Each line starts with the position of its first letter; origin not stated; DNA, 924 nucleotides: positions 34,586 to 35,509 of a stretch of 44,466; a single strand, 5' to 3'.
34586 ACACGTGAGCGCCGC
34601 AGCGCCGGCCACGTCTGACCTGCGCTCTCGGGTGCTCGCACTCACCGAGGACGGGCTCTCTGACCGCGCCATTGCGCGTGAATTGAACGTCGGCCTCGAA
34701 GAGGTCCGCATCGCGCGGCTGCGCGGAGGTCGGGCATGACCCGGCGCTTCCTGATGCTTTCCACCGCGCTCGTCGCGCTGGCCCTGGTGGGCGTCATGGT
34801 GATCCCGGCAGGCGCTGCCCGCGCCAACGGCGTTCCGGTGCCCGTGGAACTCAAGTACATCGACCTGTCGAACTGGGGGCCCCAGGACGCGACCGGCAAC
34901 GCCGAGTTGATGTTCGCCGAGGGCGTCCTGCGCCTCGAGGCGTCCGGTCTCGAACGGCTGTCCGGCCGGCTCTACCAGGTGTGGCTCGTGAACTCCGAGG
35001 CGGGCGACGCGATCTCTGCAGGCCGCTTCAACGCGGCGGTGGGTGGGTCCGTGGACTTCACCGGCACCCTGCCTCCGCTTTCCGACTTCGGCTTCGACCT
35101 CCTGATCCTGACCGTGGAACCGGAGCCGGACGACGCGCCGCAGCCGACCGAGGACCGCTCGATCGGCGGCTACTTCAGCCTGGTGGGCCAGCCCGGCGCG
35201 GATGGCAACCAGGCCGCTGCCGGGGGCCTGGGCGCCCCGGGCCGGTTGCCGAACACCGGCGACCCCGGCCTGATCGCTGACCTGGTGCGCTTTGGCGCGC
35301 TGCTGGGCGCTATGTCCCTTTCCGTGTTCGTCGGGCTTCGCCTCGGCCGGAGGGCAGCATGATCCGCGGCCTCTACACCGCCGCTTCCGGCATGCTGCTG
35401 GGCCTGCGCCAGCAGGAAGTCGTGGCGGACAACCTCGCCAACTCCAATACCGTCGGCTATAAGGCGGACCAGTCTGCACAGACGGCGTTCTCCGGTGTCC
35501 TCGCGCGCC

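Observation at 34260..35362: Two unknown ORFs translationally chained behind fliA: a membrane-tethered HTH protein and a sortase-anchored RskA-like protein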

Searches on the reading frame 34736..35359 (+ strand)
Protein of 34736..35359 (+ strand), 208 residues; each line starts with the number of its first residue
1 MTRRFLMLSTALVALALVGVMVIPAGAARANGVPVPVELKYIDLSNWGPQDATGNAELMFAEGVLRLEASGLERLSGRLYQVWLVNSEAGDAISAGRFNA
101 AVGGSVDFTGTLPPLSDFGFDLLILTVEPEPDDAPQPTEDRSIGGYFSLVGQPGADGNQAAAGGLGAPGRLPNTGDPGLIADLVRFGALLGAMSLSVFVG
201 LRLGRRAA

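Call 3: search_protein_families(library=pfam, proteins=[window:34736-35359:+], max_evalue=1)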
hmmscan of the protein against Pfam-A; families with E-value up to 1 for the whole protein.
window:34736-35359:+ (208 aa): 1 family
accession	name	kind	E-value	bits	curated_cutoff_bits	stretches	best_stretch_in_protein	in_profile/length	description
PF10099.14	RskA_C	-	1.3e-08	35.6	29.4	1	42-138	43-130/135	Anti-sigma-K factor rskA, C-terminal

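Call 4: search_protein_families(library=ncbifam, proteins=[window:34736-35359:+], max_evalue=1)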
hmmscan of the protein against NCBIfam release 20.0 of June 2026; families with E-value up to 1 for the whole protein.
window:34736-35359:+ (208 aa): 1 family
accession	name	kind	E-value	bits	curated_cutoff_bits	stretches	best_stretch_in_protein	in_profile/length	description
NF052375.1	antisigma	equivalog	0.0001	22.4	100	1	8-140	88-216/217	anti-sigma factor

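Call 5: find_homologous_proteins(query=window:34736-35359:+)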
Query window:34736-35359:+ (208 aa): 271 proteins with E <= 0.001 among 5581 candidates; the best 120 are listed.
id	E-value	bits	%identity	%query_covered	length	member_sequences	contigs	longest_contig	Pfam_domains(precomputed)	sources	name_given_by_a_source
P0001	1.8e-117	409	92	100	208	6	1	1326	PF10099.15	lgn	-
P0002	2.5e-116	405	91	100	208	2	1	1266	PF10099.15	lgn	-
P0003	9.6e-115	400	90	100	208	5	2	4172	PF10099.15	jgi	jgi:hypothetical protein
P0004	5.9e-114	397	89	100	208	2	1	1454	PF10099.15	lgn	-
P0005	5.7e-97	342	80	99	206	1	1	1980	PF10099.15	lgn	-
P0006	2.4e-94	333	82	91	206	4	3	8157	PF10099.15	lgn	-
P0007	7.8e-84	299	74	87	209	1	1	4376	-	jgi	jgi:hypothetical protein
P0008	3.6e-82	293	89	73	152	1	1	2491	PF10099.15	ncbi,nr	ncbi:MAG: anti-sigma factor, partial [Dehalococcoidia bacterium]|nr:anti-sigma factor [Dehalococcoid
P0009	2.0e-81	291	72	89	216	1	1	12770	-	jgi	jgi:hypothetical protein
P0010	7.0e-81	289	68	97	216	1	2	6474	-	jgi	-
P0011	7.5e-81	289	64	100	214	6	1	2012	-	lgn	-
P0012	1.1e-80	289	72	89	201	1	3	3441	-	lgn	-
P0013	1.7e-80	288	67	96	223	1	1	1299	-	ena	-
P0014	2.7e-80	287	69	94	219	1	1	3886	-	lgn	-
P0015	3.4e-80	287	72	88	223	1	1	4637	-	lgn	-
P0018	5.0e-80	286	68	100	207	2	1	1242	PF10099.15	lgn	-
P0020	5.4e-80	286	70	95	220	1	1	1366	PF10099.15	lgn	-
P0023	6.6e-80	286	68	91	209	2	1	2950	PF10099.15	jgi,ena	-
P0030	2.0e-79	284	66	100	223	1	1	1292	PF10099.15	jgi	jgi:hypothetical protein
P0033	2.4e-79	284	68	94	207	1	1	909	PF10099.15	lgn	-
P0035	4.5e-79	283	66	95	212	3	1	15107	PF10099.15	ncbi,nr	ncbi:MAG: anti-sigma factor [Dehalococcoidia bacterium]|nr:MAG: anti-sigma factor [Dehalococcoidia b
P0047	1.4e-77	278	66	100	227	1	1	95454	PF10099.15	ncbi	-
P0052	5.0e-77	277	69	87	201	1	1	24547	PF10099.15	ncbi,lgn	ncbi:MAG: hypothetical protein WD058_04015 [Dehalococcoidia bacterium]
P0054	7.4e-77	276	67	95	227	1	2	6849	PF10099.15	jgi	-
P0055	7.5e-77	276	65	98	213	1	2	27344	PF10099.15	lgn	-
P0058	1.7e-76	275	65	96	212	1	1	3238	PF10099.15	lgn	-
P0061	7.9e-76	273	66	99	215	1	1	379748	PF10099.15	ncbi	-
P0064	5.6e-75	270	66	95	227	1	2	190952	PF10099.15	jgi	-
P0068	2.1e-74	268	68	87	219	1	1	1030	PF10099.15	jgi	jgi:hypothetical protein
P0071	3.5e-74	267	65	99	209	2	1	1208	PF10099.15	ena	-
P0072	3.8e-74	267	64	99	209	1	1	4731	PF10099.15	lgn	-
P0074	4.7e-74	267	67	94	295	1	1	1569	PF10099.15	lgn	-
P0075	5.9e-74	267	68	89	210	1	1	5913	PF10099.15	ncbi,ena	-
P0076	5.9e-74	267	63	99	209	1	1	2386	PF10099.15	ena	-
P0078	2.2e-73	265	63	100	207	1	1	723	PF10099.15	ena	-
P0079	4.4e-73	264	68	87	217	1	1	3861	PF10099.15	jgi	jgi:hypothetical protein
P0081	6.7e-72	260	66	87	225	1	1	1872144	PF10099.15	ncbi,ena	-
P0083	2.1e-71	258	63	100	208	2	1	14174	PF10099.15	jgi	-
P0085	2.1e-71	258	64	87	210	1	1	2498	PF10099.15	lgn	-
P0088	2.9e-71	258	63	99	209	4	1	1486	PF10099.15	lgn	-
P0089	3.3e-71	258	69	86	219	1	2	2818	PF10099.15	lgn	-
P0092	1.8e-70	255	65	88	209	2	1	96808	PF10099.15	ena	-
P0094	2.1e-70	255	66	88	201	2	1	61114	PF10099.15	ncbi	-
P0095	2.5e-70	255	62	94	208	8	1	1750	PF10099.15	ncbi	-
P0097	3.2e-70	254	65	88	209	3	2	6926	PF10099.15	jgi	jgi:hypothetical protein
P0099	4.1e-70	254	62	94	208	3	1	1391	PF10099.15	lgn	-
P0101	4.6e-70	254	62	99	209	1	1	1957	PF10099.15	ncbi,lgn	-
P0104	1.4e-69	252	65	88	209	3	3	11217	PF10099.15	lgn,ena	-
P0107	2.3e-69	252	61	99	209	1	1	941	PF10099.15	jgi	jgi:hypothetical protein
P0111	3.5e-69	251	65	86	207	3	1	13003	PF10099.15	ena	-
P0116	1.1e-68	249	61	94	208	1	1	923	PF10099.15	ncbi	-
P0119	2.5e-68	248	61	97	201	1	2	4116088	-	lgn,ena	-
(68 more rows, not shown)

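Call 9: find_encoding_contigs(protein=P0119, flank=8000, max_places=2)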
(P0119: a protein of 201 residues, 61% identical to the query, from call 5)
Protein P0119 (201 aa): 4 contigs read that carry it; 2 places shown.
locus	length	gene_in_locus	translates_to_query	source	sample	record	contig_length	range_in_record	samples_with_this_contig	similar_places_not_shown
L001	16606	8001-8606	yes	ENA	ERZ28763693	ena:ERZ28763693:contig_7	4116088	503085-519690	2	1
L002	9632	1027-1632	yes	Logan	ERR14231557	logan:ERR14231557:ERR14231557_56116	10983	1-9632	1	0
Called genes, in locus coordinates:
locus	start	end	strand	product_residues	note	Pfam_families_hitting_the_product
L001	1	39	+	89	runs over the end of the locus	PF01313:Bac_export_3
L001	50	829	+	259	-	PF01311:Bac_export_1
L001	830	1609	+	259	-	PF01312:Bac_export_2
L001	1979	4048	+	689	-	PF00771:FHIPEP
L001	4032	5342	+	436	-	PF00448:SRP54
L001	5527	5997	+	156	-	PF07238:PilZ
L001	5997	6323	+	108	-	-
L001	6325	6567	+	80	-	-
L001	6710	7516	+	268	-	PF04542:Sigma70_r2, PF04539:Sigma70_r3 (weak), PF04545:Sigma70_r4, PF08281:Sigma70_r4_2 (weak)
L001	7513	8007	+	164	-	-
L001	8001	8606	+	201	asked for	-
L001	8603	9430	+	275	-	PF00460:Flg_bb_rod (weak), PF22692:LlgE_F_G_D1, PF06429:Flg_bbr_C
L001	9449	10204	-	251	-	-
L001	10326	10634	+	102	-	PF04316:FlgM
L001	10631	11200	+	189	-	PF05130:FlgN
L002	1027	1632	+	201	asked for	-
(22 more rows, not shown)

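Call 10: find_encoding_contigs(protein=P0081, flank=8000, max_places=2)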
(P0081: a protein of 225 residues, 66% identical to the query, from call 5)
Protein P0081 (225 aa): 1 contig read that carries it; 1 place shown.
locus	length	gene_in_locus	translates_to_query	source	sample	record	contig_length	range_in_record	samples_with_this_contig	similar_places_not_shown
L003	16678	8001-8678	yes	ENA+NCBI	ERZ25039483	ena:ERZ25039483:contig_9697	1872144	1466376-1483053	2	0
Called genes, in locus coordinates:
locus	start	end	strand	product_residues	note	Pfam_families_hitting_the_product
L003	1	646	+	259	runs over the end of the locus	PF01311:Bac_export_1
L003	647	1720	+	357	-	PF01312:Bac_export_2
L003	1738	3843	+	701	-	PF00771:FHIPEP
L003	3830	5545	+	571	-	PF00448:SRP54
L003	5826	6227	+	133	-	PF07238:PilZ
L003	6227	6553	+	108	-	-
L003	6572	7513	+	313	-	PF04542:Sigma70_r2, PF04539:Sigma70_r3, PF04545:Sigma70_r4, PF08281:Sigma70_r4_2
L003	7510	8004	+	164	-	-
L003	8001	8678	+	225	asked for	PF10099:RskA_C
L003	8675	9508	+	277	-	PF00460:Flg_bb_rod (weak), PF22692:LlgE_F_G_D1, PF06429:Flg_bbr_C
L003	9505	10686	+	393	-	PF00460:Flg_bb_rod, PF22692:LlgE_F_G_D1, PF07196:Flagellin_IN (weak), PF06429:Flg_bbr_C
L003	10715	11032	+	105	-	PF04316:FlgM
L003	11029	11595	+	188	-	PF05130:FlgN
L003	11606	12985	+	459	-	PF00460:Flg_bb_rod, PF22638:FlgK_D1, PF06429:Flg_bbr_C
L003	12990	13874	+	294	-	PF00669:Flagellin_N, PF00700:Flagellin_C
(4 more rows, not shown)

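Call 12: find_related_loci(query=A1, collection=genome_contigs, flank=10000)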
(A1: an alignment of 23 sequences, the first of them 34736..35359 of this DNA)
Query A1 (208 aa) in genome_contigs; peptide patterns used: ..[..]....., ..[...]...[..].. (x = any residue, [..] = any of these).
42 stretches matched a pattern; 31 encode a relative of the query (tblastn E <= 1e-3); 31 distinct loci.
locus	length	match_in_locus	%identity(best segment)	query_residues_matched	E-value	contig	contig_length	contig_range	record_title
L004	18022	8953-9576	96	1-208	5e-127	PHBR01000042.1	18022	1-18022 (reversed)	MAG: Chloroflexi bacterium HGW-Chloroflexi-9 bjp_ig2069_scaffold_1205, whole genome shotgun sequence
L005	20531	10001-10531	83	31-208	2e-94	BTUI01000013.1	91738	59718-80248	MAG: Chloroflexota bacterium AMX-MBFR-23 DNA, sequence13, whole genome shotgun sequence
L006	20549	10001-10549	73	28-208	7e-83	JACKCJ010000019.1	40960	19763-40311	MAG: Dehalococcoidia bacterium isolate HK-STAS-CHLO-44 HK-STAS-CHLO-44_19, whole genome shotgun sequence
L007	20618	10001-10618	64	8-208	6e-82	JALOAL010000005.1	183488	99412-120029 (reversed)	MAG: Dehalococcoidia bacterium isolate SO_2017_LW2 bin 159 scaffold_127_c1_LW138R_2017, whole genome shotgun sequence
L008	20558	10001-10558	68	22-206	8e-82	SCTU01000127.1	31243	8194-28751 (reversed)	MAG: Dehalococcoidia bacterium isolate FW305_bin.6 FW305_bin.6-20536, whole genome shotgun sequence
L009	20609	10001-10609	66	3-208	1e-80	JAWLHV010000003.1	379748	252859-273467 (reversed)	MAG: Dehalococcoidia bacterium isolate 30dZY2.bin.80 NODE_51_length_379748_cov_7.632692, whole genome shotgun sequence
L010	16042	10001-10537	69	28-208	1e-79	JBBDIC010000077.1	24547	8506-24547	MAG: Dehalococcoidia bacterium isolate LejiaA_71_58 Lejia_A_3108_length_24547_cov_38, whole genome shotgun sequence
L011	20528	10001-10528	71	28-201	5e-79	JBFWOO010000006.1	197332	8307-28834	MAG: Dehalococcoidia bacterium isolate CA_2019_TPBF_138 NODE_673_length_197332_cov_9.305824_TPBF, whole genome shotgun s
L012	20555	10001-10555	69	28-208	9e-79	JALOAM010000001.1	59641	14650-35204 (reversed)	MAG: Dehalococcoidia bacterium isolate SO_2017_LW2 bin 160 scaffold_1169_c1_LW138R_2017, whole genome shotgun sequence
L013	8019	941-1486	70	29-203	4e-78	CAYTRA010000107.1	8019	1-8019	MAG TPA_asm: uncultured Dehalococcoidaceae bacterium isolate SRP263527_co1_137 genome assembly, contig: NODE_8037_length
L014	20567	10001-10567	66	28-208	3e-78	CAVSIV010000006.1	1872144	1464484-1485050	MAG: uncultured Chloroflexia bacterium isolate MFD01721.bin.2.155 genome assembly, contig: contig_9697, whole genome sho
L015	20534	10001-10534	69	29-205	4e-78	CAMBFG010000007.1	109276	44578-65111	MAG: Dehalococcoides mccartyi isolate MH-09jul19-197 genome assembly, contig: MH-09jul19-C299, whole genome shotgun sequ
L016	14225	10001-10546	68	27-206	1e-77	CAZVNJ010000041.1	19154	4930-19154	MAG TPA_asm: uncultured Dehalococcoides sp. isolate SRP237561_co1_116 genome assembly, contig: NODE_4755_length_19154_co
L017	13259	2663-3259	66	11-208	8e-78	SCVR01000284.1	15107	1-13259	MAG: Dehalococcoidia bacterium isolate GW928_bin.20 GW928_bin.20-29473, whole genome shotgun sequence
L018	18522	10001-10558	67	24-208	2e-76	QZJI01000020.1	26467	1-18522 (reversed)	MAG: Dehalococcoidia bacterium isolate SURF_43 Ga0104751_1002751, whole genome shotgun sequence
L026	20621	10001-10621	57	3-208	5e-68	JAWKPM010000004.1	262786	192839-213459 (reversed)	MAG: Dehalococcoidia bacterium isolate BC2.88 BC2.88.fa-4, whole genome shotgun sequence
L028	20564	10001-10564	61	24-208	2e-65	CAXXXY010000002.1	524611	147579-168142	MAG: Dehalococcoidia bacterium isolate cba97045-4b49-4485-81c5-40af1a7d79bc genome assembly, contig: contig_2, whole gen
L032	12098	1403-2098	49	3-208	5e-52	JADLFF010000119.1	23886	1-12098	MAG: Dehalococcoidia bacterium isolate SJ354 c_000001741268, whole genome shotgun sequence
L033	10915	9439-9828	44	18-147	1e-29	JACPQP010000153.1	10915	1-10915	MAG: Chloroflexi bacterium isolate NC_groundwater_656_Ag_B-0.1um_68_36 B_1_S1_Biohub_coassembly_k141_1384754, whole geno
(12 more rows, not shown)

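Call 26: search_dna_similar(query=window:34736-35359:+, collection=plasmids, mode=protein, max_evalue=0.001, max_rows=20)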
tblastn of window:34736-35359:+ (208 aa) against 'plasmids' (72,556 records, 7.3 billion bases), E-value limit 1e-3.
Records with a match: 1; places in all: 1; records where one place covers at least 80% of the query: 0.
Best place of each record, by identity: <60% 1.
By first word of the organism name: Thermomicrobium 1.
By predicted mobility (MOB-suite, as given by PLSDB): non-mobilizable 1.
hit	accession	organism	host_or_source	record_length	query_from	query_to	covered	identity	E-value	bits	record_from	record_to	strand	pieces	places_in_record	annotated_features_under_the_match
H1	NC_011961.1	Thermomicrobium roseum DSM 5159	-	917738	29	127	48%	36.3%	9e-7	56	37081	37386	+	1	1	hypothetical protein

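Call 27: get_annotated_region(hit=H1, flank=9000)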
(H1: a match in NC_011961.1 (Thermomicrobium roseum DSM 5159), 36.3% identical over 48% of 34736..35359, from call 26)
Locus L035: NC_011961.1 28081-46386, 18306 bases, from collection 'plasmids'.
description: Thermomicrobium roseum DSM 5159 plasmid unnamed, complete sequence
organism: Thermomicrobium roseum DSM 5159 (NCBI taxid 309801)
taxonomy: Bacteria; Thermomicrobiota; Thermomicrobia; Thermomicrobiales; Thermomicrobiaceae; Thermomicrobium; Thermomicrobium roseum; Thermomicrobium roseum DSM 5159
host: -; source: -; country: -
typing (MOB-suite, as given by PLSDB): non-mobilizable
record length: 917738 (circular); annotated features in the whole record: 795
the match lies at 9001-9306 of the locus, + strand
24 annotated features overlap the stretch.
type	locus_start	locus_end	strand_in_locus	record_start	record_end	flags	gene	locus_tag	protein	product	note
CDS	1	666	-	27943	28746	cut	-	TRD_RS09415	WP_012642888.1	flagellar motor protein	-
CDS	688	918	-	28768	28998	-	-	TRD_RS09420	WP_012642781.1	flagellar FlbD family protein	-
CDS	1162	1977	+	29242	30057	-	fliP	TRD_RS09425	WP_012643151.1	flagellar type III secretion system pore protein FliP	GO:0001539 - cilium or flagellum-dependent cell motility [Evidence IEA]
CDS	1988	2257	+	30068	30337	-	fliQ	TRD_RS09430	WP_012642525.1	flagellar biosynthesis protein FliQ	GO:0001539 - cilium or flagellum-dependent cell motility [Evidence IEA]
CDS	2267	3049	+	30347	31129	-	fliR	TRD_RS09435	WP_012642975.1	flagellar biosynthetic protein FliR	GO:0044780 - bacterial-type flagellum assembly [Evidence IEA]; GO:0006605 - protein targeting [Evidence IEA]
CDS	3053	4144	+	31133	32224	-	flhB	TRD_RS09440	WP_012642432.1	flagellar biosynthesis protein FlhB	GO:0001539 - cilium or flagellum-dependent cell motility [Evidence IEA]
CDS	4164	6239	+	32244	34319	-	flhA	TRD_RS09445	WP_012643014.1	flagellar biosynthesis protein FlhA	GO:0001539 - cilium or flagellum-dependent cell motility [Evidence IEA]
CDS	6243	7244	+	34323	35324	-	-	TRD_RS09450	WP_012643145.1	GTP-binding signal recognition particle SRP54, G-domain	-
CDS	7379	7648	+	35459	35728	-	-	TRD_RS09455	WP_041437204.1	hypothetical protein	-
CDS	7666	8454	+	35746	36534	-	-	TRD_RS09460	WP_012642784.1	FliA/WhiG family RNA polymerase sigma factor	GO:0006352 - DNA-templated transcription initiation [Evidence IEA]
CDS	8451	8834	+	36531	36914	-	-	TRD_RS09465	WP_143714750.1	transmembrane sensory transduction histidine kinase for metal resistance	-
CDS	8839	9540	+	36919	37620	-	-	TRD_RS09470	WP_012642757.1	hypothetical protein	-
CDS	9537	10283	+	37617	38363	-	-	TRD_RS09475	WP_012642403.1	flagellar hook-basal body protein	GO:0071973 - bacterial-type flagellum-dependent cell motility [Evidence IEA]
CDS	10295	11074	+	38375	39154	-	-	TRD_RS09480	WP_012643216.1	flagellar hook-basal body protein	GO:0071973 - bacterial-type flagellum-dependent cell motility [Evidence IEA]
CDS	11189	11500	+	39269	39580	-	flgM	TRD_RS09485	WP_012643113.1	flagellar biosynthesis anti-sigma factor FlgM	GO:0045892 - negative regulation of DNA-templated transcription [Evidence IEA]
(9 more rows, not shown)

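Call 30: predict_structure(alignment_id=A1)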
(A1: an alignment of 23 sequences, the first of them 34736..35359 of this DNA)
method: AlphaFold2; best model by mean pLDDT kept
length: 208 residues; sequences in the alignment: 23
mean_pLDDT: 69.6   pTM: 0.51
mean pLDDT of the five models: 69.6, 67.8, 66.1, 64.1, 62.0
residues with pLDDT >= 90: 17; 70-90: 105; 50-70: 37; < 50: 49
segments of 3 or more residues with pLDDT < 50: 26-31, 42-45, 139-174
pLDDT, mean of each block of 10 residues (from residue 1): 78 82 55 58 55 78 85 87 83 89 90 76 74 54 43 38 36 54 83 91 74
secondary structure, 60 per line:
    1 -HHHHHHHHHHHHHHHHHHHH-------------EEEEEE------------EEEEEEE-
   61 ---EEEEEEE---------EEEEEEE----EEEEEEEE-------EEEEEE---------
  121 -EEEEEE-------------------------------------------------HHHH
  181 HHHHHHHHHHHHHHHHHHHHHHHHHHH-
elements in order: H2-21 E35-40 E53-59 E64-70 E80-86 E91-98 E106-111 E122-127 H177-207

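Call 33: fold_search(model_id=the predicted structure, library=pdb)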
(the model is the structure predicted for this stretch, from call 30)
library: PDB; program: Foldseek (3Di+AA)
matches with E <= 10: 672; with E <= 0.001: 0
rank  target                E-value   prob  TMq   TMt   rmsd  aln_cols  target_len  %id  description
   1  6flh                  1.3e-02  1.00  0.36  0.55   5.1       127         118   17  Monomeric Human Cu,Zn Superoxide dismutase, SOD1 7+7, apo form (released 2018-11-07)
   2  1zle_A                2.4e-02  0.93  0.25  0.42   6.2       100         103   14  Crystal structure of a RGD-containing host-selective toxin: Pyrenophora tritici-repentis Ptr ToxA (released 2005-08-16)
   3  1zld                  3.5e-02  0.90  0.24  0.41   6.1        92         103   14  Crystal structure of a RGD-containing host-selective toxin: Pyrenophora tritici-repentis Ptr ToxA (released 2005-08-16)
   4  1zle_B                3.5e-02  0.82  0.22  0.36   9.9        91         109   12  Crystal structure of a RGD-containing host-selective toxin: Pyrenophora tritici-repentis Ptr ToxA (released 2005-08-16)
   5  2yjq_B                3.9e-02  0.47  0.13  0.06  13.1        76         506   12  Structure of a Paenibacillus Polymyxa Xyloglucanase from Glycoside Hydrolase Family 44 (released 2011-06-15)
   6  2yjq_A                4.6e-02  0.47  0.13  0.07  14.1        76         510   10  Structure of a Paenibacillus Polymyxa Xyloglucanase from Glycoside Hydrolase Family 44 (released 2011-06-15)
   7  8iq0_D                7.9e-02  0.95  0.33  0.46   5.4       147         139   16  Crystal structure of hydrogen sulfide-bound superoxide dismutase in oxidized state (released 2023-09-06)
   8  2yih_A                7.9e-02  0.38  0.13  0.07  14.3        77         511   12  Structure of a Paenibacillus polymyxa Xyloglucanase from GH family 44 with Xyloglucan (released 2011-06-08)
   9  8v2a_C                9.3e-02  0.35  0.18  0.20  10.3        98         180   13  Cryo-EM structure of human type I OSM receptor complex: model for assembly core region (released 2024-11-20)
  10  2ykk                  9.9e-02  0.33  0.13  0.06  14.1        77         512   13  Structure of a Paenibacillus Polymyxa Xyloglucanase from Glycoside Hydrolase Family 44 (released 2011-06-22)
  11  5o9z_C                1.5e-01  0.28  0.19  0.03  13.3       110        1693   12  Cryo-EM structure of a pre-catalytic human spliceosome primed for activation (B complex) (released 2017-08-16)
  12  7cg1_MODEL_1_A        1.7e-01  0.47  0.24  0.35  12.5       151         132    6  Solution structure of the sensor domain of the anti-sigma factor RsgI4 in Pseudobacteroides cellulosolvens (released 2021-06-30)
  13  1e9o_A                2.0e-01  0.87  0.33  0.43   6.0       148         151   14  Crystal structure of bovine SOD - 1 of 3 (released 2000-12-03)
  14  4ff9_B                2.0e-01  0.85  0.32  0.42   6.5       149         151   15  Crystal Structure of cysteinylated WT SOD1. (released 2013-09-04)
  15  1cb4_A                2.5e-01  0.66  0.29  0.37   7.2       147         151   18  CRYSTAL STRUCTURE OF COPPER, ZINC SUPEROXIDE DISMUTASE (released 1999-03-03)
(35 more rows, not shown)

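Call 34: search_protein_representatives(alignment_id=A1)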
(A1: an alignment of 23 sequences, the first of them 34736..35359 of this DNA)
Query: 23 sequences, 211 profile positions. Proteins with E-value up to 0.001 (for the whole library): 254; up to 1e-10: 181; up to 1e-30: 18. The best 150 are listed.
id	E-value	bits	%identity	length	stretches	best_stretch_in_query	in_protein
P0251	7.1e-68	244.6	-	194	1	9-162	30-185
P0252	1.4e-66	240.4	-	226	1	10-211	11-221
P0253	1.1e-52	195.0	-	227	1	8-209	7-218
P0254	3.2e-49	183.7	-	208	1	12-206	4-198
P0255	9.7e-45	169.0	-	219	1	10-181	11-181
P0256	1.1e-42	162.4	-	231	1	14-192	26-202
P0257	8.2e-42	159.5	-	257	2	18-178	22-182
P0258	1.1e-40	155.7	-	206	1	21-211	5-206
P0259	1.7e-39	151.9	-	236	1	21-182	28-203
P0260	1.7e-39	151.9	-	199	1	17-210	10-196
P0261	6.7e-39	150.0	-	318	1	13-151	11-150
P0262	3.5e-36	141.1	-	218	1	12-209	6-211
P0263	7.6e-36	140.0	-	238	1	15-209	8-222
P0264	2.5e-35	138.3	-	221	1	11-189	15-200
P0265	6.7e-33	130.3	-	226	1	16-210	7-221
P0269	1.2e-30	123.0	-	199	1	25-184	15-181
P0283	4.2e-27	111.4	-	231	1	12-187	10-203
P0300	1.2e-25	106.6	-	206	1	23-200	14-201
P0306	8.2e-25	103.9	-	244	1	41-149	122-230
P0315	4.5e-24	101.5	-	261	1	38-150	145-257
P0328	9.2e-23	97.2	-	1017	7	50-153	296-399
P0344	4.7e-21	91.6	-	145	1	38-149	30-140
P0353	1.3e-19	86.9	-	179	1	18-148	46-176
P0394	3.5e-15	72.5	-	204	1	39-147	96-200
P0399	8.9e-15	71.1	-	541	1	13-150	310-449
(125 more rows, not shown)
